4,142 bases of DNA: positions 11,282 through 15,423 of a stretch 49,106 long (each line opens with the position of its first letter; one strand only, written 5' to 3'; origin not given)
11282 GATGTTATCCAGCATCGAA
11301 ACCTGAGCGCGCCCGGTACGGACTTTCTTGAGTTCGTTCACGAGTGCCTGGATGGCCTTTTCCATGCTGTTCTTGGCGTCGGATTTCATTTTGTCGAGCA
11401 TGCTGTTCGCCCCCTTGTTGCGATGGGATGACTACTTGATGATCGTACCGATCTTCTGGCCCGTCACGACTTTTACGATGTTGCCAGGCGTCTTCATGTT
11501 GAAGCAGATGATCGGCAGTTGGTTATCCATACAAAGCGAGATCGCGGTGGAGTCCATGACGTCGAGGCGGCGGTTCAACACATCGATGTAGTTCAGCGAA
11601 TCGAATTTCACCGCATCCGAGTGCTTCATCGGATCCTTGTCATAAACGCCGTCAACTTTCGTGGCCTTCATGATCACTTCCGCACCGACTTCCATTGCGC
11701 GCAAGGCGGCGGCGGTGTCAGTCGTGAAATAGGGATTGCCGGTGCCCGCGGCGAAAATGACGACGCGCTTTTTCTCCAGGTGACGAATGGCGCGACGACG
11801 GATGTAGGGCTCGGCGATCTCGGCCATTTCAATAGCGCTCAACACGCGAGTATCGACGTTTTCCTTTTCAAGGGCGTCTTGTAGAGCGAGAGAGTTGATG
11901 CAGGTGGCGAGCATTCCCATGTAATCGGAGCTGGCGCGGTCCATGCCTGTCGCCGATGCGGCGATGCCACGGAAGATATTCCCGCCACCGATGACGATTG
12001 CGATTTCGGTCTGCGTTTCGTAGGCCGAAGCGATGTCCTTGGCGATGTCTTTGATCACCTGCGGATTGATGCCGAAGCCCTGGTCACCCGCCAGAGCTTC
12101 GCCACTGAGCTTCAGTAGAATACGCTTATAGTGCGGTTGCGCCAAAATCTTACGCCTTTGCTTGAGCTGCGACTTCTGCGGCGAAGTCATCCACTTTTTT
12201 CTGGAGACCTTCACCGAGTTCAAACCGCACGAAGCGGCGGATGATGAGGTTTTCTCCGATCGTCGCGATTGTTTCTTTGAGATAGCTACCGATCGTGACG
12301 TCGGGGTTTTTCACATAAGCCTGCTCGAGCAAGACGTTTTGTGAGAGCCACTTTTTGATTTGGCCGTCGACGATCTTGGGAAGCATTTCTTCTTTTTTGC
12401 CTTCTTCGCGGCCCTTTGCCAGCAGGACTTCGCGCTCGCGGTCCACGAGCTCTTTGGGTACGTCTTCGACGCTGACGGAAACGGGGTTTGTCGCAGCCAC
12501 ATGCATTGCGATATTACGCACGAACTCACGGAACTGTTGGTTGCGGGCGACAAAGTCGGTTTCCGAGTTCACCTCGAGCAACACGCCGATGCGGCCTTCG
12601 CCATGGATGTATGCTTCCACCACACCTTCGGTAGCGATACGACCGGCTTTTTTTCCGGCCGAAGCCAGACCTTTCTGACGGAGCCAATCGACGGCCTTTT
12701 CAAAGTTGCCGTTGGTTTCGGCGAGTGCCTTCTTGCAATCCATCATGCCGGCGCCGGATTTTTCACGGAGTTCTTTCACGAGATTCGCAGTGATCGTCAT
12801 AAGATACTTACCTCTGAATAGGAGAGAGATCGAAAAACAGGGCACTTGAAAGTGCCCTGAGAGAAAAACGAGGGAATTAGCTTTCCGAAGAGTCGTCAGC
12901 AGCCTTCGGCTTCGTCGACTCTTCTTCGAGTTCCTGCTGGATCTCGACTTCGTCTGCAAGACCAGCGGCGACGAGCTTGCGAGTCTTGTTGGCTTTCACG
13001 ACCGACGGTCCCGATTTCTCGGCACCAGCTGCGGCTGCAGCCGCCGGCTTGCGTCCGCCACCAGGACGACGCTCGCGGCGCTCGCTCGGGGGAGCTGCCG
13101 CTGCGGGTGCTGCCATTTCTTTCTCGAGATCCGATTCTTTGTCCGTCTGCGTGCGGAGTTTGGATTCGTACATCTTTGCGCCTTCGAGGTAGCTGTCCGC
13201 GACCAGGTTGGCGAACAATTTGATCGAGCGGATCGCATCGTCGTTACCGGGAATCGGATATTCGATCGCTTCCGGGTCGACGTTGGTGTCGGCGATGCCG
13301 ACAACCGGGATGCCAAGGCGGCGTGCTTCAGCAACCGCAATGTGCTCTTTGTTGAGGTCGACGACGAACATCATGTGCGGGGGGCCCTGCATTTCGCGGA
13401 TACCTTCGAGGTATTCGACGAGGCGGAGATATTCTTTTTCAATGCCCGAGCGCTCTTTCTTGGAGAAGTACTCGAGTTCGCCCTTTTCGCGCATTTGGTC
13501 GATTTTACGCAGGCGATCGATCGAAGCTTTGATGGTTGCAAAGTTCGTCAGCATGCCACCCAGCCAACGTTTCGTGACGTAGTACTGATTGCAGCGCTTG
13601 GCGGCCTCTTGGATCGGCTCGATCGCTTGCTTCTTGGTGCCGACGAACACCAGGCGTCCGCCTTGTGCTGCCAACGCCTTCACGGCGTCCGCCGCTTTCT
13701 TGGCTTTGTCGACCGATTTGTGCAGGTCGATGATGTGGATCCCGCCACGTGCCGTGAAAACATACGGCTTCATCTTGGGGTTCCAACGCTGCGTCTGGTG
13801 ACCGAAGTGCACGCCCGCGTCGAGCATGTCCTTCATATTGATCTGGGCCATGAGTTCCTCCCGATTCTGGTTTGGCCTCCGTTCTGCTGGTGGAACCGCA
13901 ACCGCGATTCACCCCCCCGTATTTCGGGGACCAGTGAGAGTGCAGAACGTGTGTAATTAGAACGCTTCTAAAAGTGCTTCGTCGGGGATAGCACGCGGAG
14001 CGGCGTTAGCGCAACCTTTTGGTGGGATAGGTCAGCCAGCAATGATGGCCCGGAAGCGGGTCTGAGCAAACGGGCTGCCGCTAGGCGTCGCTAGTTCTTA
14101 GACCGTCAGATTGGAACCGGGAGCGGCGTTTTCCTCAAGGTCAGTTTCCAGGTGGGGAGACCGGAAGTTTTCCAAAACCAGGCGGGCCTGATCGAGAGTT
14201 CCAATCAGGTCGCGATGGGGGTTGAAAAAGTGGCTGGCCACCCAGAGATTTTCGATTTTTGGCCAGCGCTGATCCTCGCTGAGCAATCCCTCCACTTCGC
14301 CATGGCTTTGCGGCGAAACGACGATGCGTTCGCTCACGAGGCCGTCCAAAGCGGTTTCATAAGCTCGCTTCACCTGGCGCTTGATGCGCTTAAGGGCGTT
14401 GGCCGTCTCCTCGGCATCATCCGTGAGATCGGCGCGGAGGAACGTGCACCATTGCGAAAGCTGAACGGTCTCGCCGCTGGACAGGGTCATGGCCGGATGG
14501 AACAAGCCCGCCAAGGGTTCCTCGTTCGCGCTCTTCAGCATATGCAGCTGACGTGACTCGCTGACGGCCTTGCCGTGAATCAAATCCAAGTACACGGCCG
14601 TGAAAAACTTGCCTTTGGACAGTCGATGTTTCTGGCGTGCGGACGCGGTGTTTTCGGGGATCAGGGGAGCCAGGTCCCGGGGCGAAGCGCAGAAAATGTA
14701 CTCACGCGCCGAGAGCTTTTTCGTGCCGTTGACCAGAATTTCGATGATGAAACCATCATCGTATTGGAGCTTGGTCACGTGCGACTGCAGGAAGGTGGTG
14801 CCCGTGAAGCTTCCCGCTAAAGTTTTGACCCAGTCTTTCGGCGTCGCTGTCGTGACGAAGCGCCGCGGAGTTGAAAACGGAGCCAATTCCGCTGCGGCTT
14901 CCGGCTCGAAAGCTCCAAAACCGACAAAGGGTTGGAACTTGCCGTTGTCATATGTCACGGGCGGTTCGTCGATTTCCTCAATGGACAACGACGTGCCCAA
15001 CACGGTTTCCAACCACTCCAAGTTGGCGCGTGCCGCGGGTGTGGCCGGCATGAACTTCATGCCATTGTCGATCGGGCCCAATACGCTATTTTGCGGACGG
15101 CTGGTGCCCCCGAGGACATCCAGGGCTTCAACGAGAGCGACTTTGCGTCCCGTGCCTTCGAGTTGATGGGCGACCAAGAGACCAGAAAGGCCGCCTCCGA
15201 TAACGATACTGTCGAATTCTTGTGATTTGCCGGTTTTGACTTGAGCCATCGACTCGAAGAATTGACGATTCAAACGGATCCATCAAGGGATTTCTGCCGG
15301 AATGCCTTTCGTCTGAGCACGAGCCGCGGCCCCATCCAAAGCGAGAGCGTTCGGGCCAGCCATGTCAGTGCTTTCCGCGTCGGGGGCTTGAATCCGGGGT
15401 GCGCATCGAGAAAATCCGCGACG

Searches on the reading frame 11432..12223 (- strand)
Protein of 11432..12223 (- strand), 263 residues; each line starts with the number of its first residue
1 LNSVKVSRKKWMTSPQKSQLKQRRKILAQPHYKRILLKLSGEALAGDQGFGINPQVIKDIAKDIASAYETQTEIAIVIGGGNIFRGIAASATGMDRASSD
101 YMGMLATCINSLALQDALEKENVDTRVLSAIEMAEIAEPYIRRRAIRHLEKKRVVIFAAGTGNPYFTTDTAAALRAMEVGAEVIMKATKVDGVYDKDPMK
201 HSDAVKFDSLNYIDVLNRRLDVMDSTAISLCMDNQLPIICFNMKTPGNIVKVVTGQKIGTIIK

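Call 61: search_protein_families(library=pfam, proteins=[window:11432-12223:-], max_evalue=0.00001)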
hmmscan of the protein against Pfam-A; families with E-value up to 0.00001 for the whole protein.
window:11432-12223:- (263 aa): 1 family
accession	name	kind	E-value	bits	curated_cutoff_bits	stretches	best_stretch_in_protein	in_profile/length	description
PF00696.33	AA_kinase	-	9.6e-32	111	24.9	1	33-242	1-234/234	Amino acid kinase family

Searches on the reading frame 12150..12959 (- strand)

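Call 61: search_protein_families(library=pfam, proteins=[window:12150-12959:-], max_evalue=0.00001)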
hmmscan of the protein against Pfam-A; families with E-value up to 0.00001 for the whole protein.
window:12150-12959:- (269 aa): 2 families
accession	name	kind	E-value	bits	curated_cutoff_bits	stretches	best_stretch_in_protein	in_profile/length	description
PF00889.24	EF_TS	-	4.2e-40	138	27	1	107-250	74-204/204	Elongation factor TS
PF25025.1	EF-Ts_N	-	2.1e-06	28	33.2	1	50-96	6-53/60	Elongation factor Ts, mitochondrial, N-terminal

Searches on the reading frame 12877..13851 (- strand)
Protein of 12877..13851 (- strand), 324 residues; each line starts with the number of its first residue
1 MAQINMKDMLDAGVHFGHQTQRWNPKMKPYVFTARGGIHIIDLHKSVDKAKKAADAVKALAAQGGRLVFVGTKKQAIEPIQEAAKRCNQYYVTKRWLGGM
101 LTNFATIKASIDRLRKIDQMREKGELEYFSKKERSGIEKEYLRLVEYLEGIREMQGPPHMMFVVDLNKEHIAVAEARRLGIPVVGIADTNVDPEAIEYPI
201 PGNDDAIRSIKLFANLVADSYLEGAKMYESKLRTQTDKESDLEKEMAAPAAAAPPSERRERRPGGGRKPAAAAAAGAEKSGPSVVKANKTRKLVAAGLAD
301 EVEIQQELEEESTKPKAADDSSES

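Call 61: search_protein_families(library=pfam, proteins=[window:12877-13851:-], max_evalue=0.00001)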
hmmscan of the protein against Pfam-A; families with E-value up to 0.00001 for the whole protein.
window:12877-13851:- (324 aa): 1 family
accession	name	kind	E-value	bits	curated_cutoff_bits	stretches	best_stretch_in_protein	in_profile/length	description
PF00318.25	Ribosomal_S2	-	4.1e-91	304.5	26.1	1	9-224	1-216/216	Ribosomal protein S2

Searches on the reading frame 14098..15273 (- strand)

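Call 61: search_protein_families(library=pfam, proteins=[window:14098-15273:-], max_evalue=0.00001)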
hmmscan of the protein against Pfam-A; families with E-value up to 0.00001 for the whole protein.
window:14098-15273:- (391 aa): 3 families
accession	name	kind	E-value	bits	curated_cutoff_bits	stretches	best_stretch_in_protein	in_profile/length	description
PF13450.12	NAD_binding_8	-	1.1e-07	32.4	21.9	1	24-72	1-49/68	NAD(P)-binding Rossmann-like domain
PF01266.30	DAO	-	1.4e-06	28.5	27.9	1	22-64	2-45/353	FAD dependent oxidoreductase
PF00890.30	FAD_binding_2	-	9.6e-06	25.5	20.4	0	21-58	1-38/414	FAD binding domain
